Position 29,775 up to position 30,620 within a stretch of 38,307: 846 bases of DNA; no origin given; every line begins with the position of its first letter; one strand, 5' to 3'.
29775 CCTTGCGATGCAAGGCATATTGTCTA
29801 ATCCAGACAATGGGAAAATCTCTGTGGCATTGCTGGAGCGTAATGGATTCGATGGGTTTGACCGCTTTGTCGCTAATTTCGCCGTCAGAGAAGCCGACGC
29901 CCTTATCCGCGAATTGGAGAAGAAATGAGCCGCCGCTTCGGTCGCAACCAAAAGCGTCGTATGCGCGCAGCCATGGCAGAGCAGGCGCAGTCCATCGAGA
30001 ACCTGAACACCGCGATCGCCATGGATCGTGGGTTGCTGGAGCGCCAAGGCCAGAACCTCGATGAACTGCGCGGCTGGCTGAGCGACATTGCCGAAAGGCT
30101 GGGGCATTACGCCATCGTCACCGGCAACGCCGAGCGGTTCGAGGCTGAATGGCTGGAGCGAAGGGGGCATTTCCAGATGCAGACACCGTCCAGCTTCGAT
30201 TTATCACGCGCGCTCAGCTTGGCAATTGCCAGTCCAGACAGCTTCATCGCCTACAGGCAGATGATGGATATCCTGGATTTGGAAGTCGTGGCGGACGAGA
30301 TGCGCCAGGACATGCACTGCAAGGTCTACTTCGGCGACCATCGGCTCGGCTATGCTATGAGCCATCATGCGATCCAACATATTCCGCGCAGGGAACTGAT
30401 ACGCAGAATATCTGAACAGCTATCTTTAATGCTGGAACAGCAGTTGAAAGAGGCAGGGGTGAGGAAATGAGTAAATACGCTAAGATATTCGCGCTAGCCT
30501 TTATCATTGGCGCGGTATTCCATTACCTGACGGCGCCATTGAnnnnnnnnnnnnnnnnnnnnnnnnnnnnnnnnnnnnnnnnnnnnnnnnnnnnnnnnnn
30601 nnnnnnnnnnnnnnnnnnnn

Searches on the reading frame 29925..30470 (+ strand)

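Call 24: search_protein_families(library=pfam, proteins=[window:29925-30470:+], max_evalue=0.01)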
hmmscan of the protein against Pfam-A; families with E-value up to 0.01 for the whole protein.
window:29925-30470:+ (181 aa): 1 family
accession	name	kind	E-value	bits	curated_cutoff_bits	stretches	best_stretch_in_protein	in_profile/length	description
PF01337.24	Barstar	-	0.00056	20.3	23.4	1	19-75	9-65/96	Barstar (barnase inhibitor)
